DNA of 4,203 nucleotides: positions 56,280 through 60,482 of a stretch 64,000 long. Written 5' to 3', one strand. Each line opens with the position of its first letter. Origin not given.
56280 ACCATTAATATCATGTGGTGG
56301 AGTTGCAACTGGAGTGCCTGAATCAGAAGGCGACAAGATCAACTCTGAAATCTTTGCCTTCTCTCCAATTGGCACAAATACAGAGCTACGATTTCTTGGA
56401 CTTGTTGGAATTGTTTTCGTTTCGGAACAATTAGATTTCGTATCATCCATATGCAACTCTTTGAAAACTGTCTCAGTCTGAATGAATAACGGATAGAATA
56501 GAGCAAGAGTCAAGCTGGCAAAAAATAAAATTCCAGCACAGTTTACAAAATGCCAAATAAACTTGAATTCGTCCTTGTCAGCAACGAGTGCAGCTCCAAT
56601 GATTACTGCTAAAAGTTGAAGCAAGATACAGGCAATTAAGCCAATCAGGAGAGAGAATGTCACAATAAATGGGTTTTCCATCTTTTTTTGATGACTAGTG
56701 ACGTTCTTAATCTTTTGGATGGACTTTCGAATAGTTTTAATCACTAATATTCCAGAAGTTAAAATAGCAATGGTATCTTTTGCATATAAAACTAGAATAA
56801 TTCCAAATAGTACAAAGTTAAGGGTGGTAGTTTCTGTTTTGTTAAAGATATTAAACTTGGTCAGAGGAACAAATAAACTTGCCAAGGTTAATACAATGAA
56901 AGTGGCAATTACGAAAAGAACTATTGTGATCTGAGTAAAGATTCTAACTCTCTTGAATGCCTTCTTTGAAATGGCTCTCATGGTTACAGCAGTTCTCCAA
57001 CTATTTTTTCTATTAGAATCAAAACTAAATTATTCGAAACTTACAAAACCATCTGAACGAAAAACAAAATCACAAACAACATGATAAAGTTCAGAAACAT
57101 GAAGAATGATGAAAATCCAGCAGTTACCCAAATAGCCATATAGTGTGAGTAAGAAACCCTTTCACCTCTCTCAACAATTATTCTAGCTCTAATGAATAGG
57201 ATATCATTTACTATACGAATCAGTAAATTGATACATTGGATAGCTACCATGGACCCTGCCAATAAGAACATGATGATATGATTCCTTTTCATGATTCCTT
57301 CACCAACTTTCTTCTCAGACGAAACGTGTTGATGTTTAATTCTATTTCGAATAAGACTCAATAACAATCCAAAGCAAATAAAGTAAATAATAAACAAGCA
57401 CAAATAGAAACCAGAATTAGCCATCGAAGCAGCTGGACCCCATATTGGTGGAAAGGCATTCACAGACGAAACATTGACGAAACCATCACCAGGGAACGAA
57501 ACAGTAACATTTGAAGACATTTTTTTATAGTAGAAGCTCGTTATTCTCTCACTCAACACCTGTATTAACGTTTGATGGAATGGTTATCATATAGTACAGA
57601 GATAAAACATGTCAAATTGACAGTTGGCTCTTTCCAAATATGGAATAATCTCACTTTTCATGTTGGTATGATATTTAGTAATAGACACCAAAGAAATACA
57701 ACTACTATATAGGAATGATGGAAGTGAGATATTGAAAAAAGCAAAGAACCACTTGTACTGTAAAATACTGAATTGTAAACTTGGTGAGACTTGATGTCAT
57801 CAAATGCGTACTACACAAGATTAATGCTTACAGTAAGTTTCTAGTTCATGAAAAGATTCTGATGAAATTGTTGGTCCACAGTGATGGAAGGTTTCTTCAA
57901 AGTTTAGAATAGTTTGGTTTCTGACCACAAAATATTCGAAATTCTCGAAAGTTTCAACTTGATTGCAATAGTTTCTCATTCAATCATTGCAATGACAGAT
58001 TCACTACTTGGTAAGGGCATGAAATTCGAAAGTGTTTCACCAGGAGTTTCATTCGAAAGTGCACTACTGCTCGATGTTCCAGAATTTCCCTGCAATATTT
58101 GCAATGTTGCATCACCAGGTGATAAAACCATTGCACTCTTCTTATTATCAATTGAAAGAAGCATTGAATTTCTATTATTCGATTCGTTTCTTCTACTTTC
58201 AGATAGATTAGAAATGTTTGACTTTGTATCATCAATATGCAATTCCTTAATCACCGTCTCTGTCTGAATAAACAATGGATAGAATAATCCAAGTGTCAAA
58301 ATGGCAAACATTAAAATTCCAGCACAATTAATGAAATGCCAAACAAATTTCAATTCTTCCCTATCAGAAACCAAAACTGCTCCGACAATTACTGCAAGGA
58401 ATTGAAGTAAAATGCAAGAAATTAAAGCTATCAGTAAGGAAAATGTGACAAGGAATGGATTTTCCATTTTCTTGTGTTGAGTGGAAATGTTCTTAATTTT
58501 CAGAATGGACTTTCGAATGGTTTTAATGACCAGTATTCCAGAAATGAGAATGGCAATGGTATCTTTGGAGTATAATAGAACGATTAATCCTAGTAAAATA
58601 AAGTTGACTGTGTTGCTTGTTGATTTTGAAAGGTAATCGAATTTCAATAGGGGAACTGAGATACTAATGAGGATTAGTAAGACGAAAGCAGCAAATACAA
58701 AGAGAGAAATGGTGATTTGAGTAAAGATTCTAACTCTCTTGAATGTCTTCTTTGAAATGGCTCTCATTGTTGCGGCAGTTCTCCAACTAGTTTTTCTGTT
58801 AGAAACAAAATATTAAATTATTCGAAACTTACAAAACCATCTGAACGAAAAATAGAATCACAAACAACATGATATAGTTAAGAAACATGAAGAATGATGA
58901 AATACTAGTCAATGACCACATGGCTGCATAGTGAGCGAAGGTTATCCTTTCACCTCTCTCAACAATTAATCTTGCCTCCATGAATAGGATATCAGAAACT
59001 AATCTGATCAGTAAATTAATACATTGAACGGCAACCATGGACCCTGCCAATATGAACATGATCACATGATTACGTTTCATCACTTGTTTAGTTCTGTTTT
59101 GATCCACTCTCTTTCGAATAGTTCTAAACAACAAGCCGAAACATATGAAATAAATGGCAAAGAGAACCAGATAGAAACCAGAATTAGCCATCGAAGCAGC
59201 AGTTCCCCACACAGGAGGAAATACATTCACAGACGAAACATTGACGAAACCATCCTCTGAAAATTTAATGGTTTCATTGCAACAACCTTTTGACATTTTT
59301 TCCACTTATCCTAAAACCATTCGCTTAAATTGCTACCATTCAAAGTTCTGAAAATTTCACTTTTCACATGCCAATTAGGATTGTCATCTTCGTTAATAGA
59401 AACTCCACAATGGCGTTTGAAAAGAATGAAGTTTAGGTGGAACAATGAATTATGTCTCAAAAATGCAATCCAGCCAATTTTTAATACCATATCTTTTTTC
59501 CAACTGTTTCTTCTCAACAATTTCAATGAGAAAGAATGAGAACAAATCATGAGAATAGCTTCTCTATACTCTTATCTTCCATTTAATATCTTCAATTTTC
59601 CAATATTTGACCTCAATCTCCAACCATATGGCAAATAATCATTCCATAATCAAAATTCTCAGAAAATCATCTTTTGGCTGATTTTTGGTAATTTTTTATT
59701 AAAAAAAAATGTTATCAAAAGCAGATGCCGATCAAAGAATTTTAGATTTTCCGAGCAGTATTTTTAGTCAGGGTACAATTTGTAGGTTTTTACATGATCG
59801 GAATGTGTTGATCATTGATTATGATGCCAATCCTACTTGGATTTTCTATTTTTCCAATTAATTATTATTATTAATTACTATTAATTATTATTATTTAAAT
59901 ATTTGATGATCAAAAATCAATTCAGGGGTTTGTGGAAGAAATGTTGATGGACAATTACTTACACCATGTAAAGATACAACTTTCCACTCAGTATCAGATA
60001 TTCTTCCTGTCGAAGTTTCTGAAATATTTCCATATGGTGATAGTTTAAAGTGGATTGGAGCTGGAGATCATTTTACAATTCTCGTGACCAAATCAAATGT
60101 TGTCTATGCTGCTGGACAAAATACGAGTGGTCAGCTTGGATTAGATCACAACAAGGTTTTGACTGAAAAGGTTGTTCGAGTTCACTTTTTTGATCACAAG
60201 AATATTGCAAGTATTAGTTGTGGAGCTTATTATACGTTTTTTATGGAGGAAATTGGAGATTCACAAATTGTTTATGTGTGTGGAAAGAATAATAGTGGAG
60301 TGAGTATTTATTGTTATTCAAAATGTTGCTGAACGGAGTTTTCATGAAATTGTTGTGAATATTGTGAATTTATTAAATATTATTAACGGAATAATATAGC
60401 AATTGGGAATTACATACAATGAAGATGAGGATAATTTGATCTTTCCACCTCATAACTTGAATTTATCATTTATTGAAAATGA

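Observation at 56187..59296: Tandem duplicated pair of two-exon 7TM receptor-like genes with conserved intron position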

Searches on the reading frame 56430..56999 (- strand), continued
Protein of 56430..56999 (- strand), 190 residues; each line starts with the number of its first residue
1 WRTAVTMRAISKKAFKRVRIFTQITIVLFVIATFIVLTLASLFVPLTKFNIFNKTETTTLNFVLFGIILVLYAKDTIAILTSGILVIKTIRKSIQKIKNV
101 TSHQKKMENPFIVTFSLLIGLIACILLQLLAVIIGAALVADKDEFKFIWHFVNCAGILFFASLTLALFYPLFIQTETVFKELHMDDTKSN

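Call 61: list_cluster_members(proteins=[P0012, P0013, P0014, P0019, P0020, P0024, P0031, P0036, P0038, P0046])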
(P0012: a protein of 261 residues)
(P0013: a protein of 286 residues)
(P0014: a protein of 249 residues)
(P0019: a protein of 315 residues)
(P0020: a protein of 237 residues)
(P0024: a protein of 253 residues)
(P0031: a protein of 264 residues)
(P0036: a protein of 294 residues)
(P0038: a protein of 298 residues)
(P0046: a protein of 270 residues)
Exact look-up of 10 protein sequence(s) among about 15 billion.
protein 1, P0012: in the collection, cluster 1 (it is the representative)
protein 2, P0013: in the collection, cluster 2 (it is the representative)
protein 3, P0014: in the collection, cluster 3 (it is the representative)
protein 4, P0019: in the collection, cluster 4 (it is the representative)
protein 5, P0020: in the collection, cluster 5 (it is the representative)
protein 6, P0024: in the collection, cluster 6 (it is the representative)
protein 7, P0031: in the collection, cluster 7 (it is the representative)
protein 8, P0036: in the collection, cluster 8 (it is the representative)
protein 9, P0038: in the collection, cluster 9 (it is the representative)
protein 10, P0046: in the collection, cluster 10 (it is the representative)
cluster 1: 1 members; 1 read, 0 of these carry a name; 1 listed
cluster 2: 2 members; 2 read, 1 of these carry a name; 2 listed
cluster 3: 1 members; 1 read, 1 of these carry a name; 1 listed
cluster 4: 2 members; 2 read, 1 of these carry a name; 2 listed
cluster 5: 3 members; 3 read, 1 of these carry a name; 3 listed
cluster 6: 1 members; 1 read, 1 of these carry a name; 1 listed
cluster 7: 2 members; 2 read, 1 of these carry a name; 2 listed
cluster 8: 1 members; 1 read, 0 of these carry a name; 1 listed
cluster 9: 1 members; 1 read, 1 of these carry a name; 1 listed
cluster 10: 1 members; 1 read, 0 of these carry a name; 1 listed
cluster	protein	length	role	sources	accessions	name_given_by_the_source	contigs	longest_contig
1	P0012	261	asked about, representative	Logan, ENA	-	-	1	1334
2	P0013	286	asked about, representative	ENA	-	-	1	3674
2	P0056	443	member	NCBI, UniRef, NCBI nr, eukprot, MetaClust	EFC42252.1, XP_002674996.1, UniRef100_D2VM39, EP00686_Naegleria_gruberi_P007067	predicted protein [Naegleria gruberi] | Predicted protein n=1 Tax=Naegleria gruberi TaxID=5762 RepID=D2VM39_NAEGR | uncharacterized protein NAEGRDRAFT_70000 [Naegleria gruberi]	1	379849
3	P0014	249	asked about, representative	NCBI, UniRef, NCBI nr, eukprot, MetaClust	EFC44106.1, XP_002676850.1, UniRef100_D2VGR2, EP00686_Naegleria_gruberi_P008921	predicted protein [Naegleria gruberi] | Predicted protein n=1 Tax=Naegleria gruberi TaxID=5762 RepID=D2VGR2_NAEGR | uncharacterized protein NAEGRDRAFT_68067 [Naegleria gruberi]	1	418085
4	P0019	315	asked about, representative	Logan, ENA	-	-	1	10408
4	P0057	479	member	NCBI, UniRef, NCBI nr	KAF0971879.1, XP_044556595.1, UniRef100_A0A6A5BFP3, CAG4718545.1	hypothetical protein FDP41_010102 [Naegleria fowleri] | Uncharacterized protein n=1 Tax=Naegleria fowleri TaxID=5763 RepID=A0A6A5BFP3_NAEFO | uncharacterized protein FDP41_010102 [Naegleria fowleri]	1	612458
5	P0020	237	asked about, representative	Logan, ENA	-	-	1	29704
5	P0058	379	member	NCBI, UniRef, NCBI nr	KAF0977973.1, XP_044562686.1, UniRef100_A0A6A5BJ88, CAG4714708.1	hypothetical protein FDP41_003295 [Naegleria fowleri] | G-protein coupled receptors family 1 profile domain-containing protein n=1 Tax=Naegleria ... | uncharacterized protein FDP41_003295 [Naegleria fowleri]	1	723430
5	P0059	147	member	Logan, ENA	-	-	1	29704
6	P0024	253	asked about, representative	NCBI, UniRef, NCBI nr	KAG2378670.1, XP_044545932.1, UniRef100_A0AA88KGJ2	hypothetical protein C9374_007818 [Naegleria lovaniensis] | Transmembrane protein n=1 Tax=Naegleria lovaniensis TaxID=51637 RepID=A0AA88KGJ2_NAELO | uncharacterized protein C9374_007818 [Naegleria lovaniensis]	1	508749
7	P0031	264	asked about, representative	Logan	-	-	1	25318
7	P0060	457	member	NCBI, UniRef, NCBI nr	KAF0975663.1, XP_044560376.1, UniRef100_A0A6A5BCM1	hypothetical protein FDP41_004990 [Naegleria fowleri] | Uncharacterized protein n=1 Tax=Naegleria fowleri TaxID=5763 RepID=A0A6A5BCM1_NAEFO | uncharacterized protein FDP41_004990 [Naegleria fowleri]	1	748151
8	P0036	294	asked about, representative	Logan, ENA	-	-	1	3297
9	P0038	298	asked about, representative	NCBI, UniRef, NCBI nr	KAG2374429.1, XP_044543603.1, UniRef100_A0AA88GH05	hypothetical protein C9374_010713 [Naegleria lovaniensis] | Uncharacterized protein n=1 Tax=Naegleria lovaniensis TaxID=51637 RepID=A0AA88GH05_NAELO | uncharacterized protein C9374_010713 [Naegleria lovaniensis]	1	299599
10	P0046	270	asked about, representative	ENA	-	-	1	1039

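Call 64: find_encoding_contigs(protein=P0009, flank=5000, max_places=2)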
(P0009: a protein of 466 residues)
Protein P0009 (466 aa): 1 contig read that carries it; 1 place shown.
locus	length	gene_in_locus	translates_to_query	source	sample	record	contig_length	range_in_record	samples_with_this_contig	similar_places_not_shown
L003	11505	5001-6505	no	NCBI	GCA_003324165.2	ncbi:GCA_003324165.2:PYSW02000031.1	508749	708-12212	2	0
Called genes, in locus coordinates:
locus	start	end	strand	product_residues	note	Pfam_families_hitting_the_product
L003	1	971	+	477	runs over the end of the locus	?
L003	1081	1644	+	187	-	-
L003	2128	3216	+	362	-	PF02353:CMAS, PF13489:Methyltransf_23, PF13847:Methyltransf_31 (weak), PF08241:Methyltransf_11, PF08242:Methyltransf_12 (weak), PF13649:Methyltransf_25, PF08498:Sterol_MT_C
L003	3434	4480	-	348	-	PF25172:Beta-prop_WDR3_2nd, PF23609:Beta-prop_EIPR1 (weak), PF23409:Beta-prop_EML (weak), PF25174:Beta-prop_THOC3, PF13570:Beta-prop_ACSF4 (weak), PF24807:WD40_CDC20-Fz, PF24796:WDR55 (weak), PF24814:WD40_Prp19, +11 more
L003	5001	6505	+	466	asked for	-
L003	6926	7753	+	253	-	-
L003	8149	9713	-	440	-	-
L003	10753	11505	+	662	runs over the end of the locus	PF14646:MYCBPAP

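Call 68: search_protein_families(library=pfam, proteins=[P0058, P0057, P0060, P0056], max_evalue=10)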
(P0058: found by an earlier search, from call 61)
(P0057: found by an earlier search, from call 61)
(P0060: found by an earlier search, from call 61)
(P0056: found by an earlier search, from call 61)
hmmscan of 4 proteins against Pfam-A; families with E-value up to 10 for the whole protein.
P0058 (379 aa): 3 families
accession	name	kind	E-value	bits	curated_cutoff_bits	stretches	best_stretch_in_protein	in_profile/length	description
PF11846.14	Wzy_C_2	-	0.1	13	28.5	1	39-112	20-98/191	Virulence factor membrane-bound polymerase, C-terminal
PF04995.19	CcmD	-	3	8.4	25.6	1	40-65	10-35/44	Heme exporter protein D (CcmD)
PF13179.11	DUF4006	-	3.6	8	22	1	167-187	18-38/64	Family of unknown function (DUF4006)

P0057 (479 aa): 1 family
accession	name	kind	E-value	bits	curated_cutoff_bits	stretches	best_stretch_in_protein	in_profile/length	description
PF11669.13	WBP-1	-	0.21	12.7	28.1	1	32-66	25-59/102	WW domain-binding protein 1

P0060 (457 aa): 2 families
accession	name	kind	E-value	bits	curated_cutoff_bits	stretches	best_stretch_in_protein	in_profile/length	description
PF09778.15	Guanylate_cyc_2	-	0.047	13.5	28.1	1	327-408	29-111/212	Guanylylate cyclase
PF24432.1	DUF7555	-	0.15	12.6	28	1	329-406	19-98/133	Family of unknown function (DUF7555)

P0056 (443 aa): 4 families
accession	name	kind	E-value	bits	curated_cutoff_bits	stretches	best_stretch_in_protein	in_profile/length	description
PF07850.20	Renin_r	-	0.13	12.8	27.8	1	265-313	7-56/79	Renin receptor-like transmembrane spanning segment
PF07332.16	Phage_holin_3_6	-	0.15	12.5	28.4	2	162-248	27-112/116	Putative Actinobacterial Holin-X, holin superfamily III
PF02203.21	TarH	-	0.21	11.9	25.2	1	221-278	13-70/177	Tar ligand binding domain homologue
PF17304.8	OM14_C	-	6.3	7.8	26.1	1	50-87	16-54/70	Mitochondrial outer membrane protein OM14, C-terminal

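Call 86: predict_structure(alignment_id=A6)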
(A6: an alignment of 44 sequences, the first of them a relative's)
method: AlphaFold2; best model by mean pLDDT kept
length: 441 residues; sequences in the alignment: 44
mean_pLDDT: 80.8   pTM: 0.76
mean pLDDT of the five models: 80.8, 78.9, 77.6, 77.6, 77.4
residues with pLDDT >= 90: 231; 70-90: 108; 50-70: 30; < 50: 72
segments of 3 or more residues with pLDDT < 50: 1-12, 271-279, 390-408, 410-441
pLDDT, mean of each block of 10 residues (from residue 1): 45 67 88 95 98 96 89 93 97 97 95 94 94 92 92 88 92 92 92 88 90 91 91 91 88 78 58 47 65 78 92 93 85 94 95 85 84 91 66 43 43 42 43 43 39
secondary structure, 60 per line:
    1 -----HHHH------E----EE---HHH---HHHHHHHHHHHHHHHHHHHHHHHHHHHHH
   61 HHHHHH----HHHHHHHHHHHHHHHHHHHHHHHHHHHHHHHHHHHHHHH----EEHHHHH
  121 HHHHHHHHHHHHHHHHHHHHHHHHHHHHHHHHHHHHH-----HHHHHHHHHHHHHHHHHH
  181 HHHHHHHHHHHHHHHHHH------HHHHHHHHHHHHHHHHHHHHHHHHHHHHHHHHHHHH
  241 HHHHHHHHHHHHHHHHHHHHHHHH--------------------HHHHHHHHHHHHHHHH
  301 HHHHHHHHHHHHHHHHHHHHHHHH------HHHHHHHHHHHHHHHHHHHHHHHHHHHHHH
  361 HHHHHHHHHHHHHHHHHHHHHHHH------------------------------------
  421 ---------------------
elements in order: H6-9 H32-66 H71-109 H116-157 H163-198 H205-264 H285-324 H331-384

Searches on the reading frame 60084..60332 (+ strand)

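Call 85: search_protein_families(library=pfam, proteins=[window:60084-60332:+], max_evalue=0.01)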
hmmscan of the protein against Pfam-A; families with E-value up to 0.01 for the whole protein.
window:60084-60332:+ (82 aa): 3 families
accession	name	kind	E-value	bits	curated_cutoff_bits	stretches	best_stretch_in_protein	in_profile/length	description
PF25390.1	WD40_RLD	-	2.3e-10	40.8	150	1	2-72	158-225/363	RCC1-like domain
PF00415.24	RCC1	-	8.5e-10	39.5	21.7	1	7-53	4-49/50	Regulator of chromosome condensation (RCC1) repeat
PF13540.12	RCC1_2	-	4.1e-08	33.3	22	1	41-72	1-29/30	Regulator of chromosome condensation (RCC1) repeat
